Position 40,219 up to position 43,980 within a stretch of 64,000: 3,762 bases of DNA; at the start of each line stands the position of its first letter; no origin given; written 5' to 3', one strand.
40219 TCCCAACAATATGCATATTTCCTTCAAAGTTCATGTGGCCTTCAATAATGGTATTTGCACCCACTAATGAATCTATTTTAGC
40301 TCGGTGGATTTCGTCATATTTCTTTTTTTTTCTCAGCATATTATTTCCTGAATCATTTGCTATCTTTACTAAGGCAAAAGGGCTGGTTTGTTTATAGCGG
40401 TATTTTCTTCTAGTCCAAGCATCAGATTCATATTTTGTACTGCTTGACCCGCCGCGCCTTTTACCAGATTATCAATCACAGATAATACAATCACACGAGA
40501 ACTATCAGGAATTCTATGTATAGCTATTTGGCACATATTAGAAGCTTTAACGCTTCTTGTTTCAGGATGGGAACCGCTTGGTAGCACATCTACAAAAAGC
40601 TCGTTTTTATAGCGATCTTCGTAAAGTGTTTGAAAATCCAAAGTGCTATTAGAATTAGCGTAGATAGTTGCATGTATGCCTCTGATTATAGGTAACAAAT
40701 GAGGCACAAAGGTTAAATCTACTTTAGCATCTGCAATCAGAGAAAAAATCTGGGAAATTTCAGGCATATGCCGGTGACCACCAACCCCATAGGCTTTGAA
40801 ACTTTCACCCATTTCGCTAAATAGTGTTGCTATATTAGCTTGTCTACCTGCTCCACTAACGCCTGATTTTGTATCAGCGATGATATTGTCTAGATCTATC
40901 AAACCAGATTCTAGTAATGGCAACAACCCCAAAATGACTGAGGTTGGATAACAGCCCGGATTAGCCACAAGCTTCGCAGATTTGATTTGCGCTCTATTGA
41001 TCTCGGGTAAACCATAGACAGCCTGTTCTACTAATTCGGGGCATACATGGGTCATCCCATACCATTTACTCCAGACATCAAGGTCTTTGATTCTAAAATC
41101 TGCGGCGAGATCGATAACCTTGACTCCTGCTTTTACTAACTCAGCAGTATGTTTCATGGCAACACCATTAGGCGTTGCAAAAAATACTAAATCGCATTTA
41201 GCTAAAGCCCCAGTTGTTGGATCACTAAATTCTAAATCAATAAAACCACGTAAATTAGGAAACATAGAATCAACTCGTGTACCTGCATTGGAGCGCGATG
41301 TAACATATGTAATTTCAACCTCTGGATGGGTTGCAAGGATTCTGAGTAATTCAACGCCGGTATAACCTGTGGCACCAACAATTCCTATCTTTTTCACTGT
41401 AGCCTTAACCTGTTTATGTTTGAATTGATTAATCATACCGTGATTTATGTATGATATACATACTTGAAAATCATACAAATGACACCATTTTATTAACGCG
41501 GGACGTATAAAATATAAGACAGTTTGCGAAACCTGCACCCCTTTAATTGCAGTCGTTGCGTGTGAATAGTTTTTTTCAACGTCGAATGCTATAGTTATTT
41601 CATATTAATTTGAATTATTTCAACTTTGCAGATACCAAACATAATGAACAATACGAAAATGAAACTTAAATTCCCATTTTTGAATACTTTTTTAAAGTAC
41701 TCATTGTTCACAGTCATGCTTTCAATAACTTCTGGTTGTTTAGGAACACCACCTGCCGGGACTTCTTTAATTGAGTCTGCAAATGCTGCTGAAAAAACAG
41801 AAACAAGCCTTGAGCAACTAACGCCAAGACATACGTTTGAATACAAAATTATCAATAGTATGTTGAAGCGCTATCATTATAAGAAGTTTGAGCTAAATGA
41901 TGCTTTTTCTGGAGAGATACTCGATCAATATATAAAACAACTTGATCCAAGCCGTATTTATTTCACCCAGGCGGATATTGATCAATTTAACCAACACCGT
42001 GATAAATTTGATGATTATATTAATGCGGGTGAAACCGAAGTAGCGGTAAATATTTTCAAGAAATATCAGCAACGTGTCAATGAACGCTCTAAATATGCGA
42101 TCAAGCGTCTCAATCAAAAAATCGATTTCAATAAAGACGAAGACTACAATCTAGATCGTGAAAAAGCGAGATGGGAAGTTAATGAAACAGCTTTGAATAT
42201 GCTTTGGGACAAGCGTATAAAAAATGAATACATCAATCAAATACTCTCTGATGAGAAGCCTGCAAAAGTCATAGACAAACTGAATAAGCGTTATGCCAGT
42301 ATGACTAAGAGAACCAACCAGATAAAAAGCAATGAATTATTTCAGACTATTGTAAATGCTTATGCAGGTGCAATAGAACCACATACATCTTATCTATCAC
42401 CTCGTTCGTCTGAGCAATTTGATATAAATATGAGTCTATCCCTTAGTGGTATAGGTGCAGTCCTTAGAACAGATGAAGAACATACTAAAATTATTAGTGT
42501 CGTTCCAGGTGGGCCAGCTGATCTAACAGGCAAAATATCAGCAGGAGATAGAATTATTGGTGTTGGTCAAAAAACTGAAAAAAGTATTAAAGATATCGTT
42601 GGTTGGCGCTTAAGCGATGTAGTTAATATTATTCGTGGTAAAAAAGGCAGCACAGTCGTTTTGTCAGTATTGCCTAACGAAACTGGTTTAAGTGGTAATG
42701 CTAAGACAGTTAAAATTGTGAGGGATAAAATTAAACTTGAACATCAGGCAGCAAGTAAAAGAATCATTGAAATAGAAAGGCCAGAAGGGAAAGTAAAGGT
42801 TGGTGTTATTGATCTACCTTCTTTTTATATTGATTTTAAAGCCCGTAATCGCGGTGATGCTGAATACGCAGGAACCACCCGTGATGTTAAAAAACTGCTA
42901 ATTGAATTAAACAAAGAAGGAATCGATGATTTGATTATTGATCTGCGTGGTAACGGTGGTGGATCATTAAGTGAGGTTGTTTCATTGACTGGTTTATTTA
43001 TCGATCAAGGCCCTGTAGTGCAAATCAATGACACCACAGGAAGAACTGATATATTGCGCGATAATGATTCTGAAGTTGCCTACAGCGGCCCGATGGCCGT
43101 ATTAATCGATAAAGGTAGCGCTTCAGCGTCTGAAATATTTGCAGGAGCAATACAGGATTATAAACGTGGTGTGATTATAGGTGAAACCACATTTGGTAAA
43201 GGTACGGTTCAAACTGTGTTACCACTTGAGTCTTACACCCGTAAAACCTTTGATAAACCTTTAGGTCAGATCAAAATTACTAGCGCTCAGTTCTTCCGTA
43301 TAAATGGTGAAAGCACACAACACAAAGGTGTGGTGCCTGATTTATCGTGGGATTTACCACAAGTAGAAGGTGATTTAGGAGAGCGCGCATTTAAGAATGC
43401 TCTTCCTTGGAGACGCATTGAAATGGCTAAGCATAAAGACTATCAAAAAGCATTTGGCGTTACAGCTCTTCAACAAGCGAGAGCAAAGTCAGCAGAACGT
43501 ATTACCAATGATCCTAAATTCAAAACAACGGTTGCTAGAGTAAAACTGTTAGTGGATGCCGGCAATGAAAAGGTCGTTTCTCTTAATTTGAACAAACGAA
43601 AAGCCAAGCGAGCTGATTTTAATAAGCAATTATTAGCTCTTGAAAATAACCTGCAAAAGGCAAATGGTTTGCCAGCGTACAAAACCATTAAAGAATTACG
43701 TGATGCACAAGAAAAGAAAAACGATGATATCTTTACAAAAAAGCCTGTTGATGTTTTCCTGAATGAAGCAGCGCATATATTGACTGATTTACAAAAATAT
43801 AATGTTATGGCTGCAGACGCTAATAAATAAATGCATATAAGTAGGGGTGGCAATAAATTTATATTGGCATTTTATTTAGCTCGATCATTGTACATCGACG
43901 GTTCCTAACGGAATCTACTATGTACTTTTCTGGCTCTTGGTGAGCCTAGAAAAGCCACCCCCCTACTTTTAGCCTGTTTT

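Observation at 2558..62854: Dense family of modular GTAG-ended intergenic elements (REP/REPIN-like), best candidate for an undescribed system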

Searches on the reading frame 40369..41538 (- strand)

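Call 90: search_protein_families(library=pfam, proteins=[window:40369-41538:-], max_evalue=0.00001)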
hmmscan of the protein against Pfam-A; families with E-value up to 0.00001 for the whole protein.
window:40369-41538:- (389 aa): 3 families
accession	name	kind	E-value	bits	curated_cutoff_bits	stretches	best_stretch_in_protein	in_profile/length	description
PF22698.1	Semialdhyde_dhC_1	-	8.8e-57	192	27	1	196-357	1-165/165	Semialdehyde dehydrogenase, dimerisation domain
PF01118.30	Semialdhyde_dh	-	1.2e-39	135.8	26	1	50-188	1-121/121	Semialdehyde dehydrogenase, NAD binding domain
PF02774.23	Semialdhyde_dhC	-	3.4e-21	76.6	26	1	205-360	1-184/184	Semialdehyde dehydrogenase, dimerisation domain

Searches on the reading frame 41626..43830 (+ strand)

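Call 8: search_protein_families(library=ncbifam, proteins=[window:41626-43830:+])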
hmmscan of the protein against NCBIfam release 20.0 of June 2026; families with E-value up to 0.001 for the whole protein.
window:41626-43830:+ (734 aa): 11 families
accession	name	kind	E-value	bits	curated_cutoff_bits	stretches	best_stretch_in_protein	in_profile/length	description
NF008388.1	PRK11186.1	exception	1.2e-200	668.3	825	1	55-723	27-662/663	carboxy terminal-processing peptidase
TIGR00225.1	prc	subfamily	1.1e-88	297.5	218.6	1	228-594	7-333/335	C-terminal processing peptidase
NF051464.1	tail_spec_CT441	exception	3.9e-81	273.7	700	1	73-602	25-552/645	tail-specific protease Tsp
TIGR03900.1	prc_long_Delta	hypoth_equivalog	3.4e-48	164.4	660.95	1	237-626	103-454/973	MXAN_5808 family serine peptidase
NF052377.1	lmo1851_S41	exception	1.1e-47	162.8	725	1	215-579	46-371/468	lmo1851 family serine protease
NF045589.1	Cterm_S41_CtpB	exception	9.6e-46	156.2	633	1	232-580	75-385/416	carboxyl-terminal processing protease CtpB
NF045590.1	Cterm_S41_CtpC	exception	1.4e-45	155.9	665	1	232-581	74-384/418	carboxyl-terminal processing protease CtpC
NF045588.1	Cterm_S41_CtpA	exception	2.2e-43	148.7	625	1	234-535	71-345/401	carboxyl-terminal processing protease CtpA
NF045591.1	Cterm_S41_CtpZ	exception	1.9e-38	132.3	525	1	231-580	68-379/403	carboxyl-terminal processing protease CtpZ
NF033424.1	chlamy_CPAF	equivalog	1.3e-09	37.2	250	1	482-578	451-541/564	protease-like activity factor CPAF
NF058627.1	S41_Gfo1087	equivalog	4.9e-09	35.6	455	1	425-456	244-275/489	GFO_1087 family putative carboxy terminal peptidase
